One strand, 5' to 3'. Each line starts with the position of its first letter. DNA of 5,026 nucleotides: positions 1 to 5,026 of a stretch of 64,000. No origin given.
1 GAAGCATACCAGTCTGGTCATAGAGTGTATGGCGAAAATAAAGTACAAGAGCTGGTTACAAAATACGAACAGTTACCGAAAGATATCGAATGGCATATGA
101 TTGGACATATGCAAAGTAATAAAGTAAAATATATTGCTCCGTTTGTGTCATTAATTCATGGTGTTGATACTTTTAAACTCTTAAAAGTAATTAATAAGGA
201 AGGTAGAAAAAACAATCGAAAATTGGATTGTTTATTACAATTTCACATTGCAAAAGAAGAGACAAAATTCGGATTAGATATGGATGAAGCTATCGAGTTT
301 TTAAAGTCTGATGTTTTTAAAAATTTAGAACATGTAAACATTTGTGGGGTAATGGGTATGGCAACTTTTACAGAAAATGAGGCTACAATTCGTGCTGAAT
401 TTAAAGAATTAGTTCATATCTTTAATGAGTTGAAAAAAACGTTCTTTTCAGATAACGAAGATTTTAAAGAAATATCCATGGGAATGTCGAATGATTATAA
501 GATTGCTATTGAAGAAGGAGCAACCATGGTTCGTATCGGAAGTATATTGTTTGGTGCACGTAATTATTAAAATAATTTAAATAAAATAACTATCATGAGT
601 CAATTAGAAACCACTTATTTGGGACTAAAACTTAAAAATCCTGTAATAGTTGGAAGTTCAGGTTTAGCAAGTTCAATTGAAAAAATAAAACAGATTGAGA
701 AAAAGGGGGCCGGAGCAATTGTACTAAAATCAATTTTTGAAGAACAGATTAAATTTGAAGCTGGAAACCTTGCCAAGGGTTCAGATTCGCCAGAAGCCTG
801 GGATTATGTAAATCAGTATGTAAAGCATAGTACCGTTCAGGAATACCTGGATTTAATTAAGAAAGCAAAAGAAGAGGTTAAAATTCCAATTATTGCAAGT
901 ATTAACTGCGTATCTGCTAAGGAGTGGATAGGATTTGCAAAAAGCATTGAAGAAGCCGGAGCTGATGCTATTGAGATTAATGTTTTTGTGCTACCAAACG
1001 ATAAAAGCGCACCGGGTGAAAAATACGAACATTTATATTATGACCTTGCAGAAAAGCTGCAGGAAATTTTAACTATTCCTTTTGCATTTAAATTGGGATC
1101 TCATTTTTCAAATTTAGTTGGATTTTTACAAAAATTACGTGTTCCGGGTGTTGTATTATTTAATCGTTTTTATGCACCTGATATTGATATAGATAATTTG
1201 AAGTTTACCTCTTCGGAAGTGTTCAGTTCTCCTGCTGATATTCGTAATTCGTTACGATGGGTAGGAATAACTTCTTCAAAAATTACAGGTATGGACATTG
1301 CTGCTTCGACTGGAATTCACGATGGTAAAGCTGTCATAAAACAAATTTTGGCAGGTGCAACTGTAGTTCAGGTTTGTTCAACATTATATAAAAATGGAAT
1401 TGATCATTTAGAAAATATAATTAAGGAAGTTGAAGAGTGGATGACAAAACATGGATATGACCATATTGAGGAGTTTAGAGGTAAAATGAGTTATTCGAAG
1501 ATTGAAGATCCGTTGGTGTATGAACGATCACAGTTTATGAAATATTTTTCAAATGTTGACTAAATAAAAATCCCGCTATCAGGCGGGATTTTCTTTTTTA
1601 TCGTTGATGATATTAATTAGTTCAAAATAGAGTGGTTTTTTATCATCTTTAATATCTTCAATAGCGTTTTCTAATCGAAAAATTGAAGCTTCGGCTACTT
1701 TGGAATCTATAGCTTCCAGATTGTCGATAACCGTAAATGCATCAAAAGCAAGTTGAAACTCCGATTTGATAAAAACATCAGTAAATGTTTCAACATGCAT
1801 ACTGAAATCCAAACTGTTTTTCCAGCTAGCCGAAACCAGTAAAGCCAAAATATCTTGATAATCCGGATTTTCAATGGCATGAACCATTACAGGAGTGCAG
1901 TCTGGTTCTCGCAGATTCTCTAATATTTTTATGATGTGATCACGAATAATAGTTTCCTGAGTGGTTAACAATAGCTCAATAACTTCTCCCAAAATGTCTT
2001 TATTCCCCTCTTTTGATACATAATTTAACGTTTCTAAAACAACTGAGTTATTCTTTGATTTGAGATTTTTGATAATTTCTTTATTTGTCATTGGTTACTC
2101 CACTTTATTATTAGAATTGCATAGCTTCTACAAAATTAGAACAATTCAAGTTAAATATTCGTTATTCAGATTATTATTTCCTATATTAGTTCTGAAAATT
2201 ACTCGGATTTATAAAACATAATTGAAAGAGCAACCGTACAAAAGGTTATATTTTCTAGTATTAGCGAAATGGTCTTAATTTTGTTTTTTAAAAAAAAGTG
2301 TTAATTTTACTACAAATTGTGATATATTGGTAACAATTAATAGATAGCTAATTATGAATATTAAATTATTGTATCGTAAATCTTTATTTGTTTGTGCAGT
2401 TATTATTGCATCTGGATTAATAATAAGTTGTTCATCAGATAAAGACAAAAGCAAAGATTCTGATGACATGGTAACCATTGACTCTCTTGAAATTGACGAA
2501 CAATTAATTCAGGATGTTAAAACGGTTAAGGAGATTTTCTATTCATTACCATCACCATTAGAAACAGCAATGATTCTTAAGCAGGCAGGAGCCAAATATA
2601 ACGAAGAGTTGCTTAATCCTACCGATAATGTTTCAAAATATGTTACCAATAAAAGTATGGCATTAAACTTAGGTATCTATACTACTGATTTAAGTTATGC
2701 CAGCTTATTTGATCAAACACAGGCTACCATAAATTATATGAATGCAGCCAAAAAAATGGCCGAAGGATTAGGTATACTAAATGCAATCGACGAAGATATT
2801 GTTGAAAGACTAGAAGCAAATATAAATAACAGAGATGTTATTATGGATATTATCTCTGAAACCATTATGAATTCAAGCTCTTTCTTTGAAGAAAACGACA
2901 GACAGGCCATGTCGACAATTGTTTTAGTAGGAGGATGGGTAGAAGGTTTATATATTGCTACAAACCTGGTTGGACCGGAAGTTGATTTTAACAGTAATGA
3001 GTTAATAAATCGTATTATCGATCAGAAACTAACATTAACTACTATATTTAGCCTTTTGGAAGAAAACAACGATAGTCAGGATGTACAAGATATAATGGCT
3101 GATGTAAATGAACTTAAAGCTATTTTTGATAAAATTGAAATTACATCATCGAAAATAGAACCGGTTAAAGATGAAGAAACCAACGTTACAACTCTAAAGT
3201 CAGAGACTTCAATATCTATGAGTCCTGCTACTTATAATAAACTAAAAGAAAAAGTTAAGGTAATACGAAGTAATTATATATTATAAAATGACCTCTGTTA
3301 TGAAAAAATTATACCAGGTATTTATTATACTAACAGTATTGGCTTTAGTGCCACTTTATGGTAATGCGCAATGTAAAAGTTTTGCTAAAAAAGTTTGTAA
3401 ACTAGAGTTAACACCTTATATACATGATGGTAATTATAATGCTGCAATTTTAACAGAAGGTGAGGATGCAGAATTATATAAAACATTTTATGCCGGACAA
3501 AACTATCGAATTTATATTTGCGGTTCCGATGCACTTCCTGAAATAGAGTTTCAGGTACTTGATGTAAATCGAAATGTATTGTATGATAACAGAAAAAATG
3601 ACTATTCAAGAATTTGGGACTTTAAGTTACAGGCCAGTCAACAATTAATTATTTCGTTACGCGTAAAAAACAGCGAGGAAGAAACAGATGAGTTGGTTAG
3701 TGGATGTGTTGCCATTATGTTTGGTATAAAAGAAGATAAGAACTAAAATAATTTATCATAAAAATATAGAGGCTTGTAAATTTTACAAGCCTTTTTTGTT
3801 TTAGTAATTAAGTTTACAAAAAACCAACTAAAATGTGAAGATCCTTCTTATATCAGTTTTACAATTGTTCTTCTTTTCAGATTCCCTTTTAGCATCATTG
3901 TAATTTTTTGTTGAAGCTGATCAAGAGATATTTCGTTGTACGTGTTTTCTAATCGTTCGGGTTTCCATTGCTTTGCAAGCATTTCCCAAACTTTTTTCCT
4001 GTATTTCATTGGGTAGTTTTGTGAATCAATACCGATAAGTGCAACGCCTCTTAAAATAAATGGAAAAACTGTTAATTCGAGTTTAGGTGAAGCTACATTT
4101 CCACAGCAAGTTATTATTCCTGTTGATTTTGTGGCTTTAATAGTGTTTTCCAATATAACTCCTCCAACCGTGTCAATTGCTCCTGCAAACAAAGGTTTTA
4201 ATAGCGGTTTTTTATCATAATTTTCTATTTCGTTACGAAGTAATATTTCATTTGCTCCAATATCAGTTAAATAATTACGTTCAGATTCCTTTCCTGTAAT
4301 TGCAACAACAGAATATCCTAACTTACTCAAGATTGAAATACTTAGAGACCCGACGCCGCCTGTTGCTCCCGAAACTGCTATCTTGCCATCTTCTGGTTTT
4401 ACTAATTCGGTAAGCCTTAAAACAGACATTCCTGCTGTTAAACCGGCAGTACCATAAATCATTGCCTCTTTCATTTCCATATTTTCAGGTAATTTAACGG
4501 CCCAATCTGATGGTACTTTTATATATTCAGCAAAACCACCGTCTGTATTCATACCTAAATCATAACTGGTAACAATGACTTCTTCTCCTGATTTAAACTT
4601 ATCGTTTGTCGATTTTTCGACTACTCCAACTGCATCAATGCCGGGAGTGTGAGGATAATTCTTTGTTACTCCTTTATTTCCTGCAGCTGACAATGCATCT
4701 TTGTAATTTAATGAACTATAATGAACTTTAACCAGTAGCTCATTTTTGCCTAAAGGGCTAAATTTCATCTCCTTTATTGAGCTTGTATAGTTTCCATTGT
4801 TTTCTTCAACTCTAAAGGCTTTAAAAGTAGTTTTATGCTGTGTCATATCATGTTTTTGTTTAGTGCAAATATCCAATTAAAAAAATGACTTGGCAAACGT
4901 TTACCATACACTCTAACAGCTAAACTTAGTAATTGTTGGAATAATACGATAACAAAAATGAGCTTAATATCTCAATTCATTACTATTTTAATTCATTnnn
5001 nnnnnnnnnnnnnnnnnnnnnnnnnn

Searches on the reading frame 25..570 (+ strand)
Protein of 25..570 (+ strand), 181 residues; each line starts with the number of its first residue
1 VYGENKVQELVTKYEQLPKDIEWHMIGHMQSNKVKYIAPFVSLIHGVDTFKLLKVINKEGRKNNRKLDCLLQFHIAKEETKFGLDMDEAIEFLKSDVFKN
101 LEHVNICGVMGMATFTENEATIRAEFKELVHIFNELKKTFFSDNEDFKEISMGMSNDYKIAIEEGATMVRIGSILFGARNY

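Call 60: search_protein_families(library=pfam, proteins=[window:25-570:+], max_evalue=0.00001)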
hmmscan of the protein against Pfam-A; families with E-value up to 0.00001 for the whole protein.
window:25-570:+ (181 aa): 1 family
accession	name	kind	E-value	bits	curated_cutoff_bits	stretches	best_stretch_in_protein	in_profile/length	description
PF01168.26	Ala_racemase_N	-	6.9e-12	46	24.1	1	6-179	55-219/220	Alanine racemase, N-terminal domain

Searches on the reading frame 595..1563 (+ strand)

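Call 60: search_protein_families(library=pfam, proteins=[window:595-1563:+], max_evalue=0.00001)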
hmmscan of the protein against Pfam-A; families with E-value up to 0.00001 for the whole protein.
window:595-1563:+ (322 aa): 1 family
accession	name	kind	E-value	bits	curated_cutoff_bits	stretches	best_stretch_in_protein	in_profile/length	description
PF01180.27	DHO_dh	-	4.1e-17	62.7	27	1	4-283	2-291/291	Dihydroorotate dehydrogenase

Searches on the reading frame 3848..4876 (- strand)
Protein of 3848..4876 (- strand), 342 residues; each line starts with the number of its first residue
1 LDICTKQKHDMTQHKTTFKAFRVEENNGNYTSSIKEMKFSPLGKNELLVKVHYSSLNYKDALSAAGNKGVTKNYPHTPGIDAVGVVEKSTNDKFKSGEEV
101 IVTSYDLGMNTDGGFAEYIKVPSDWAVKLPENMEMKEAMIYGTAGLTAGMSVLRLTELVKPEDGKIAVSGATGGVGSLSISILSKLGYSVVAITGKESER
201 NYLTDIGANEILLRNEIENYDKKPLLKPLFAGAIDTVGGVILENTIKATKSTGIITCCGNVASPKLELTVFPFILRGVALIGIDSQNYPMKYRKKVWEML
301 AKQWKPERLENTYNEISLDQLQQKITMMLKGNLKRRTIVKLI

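Call 60: search_protein_families(library=pfam, proteins=[window:3848-4876:-], max_evalue=0.00001)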
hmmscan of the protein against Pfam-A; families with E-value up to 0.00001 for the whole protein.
window:3848-4876:- (342 aa): 2 families
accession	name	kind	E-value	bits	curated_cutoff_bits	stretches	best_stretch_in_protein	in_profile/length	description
PF08240.17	ADH_N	-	3.1e-15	56.7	23.5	1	43-131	1-104/104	Alcohol dehydrogenase GroES-like domain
PF00107.32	ADH_zinc_N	-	2.7e-11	44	31.8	1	174-301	1-128/129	Zinc-binding dehydrogenase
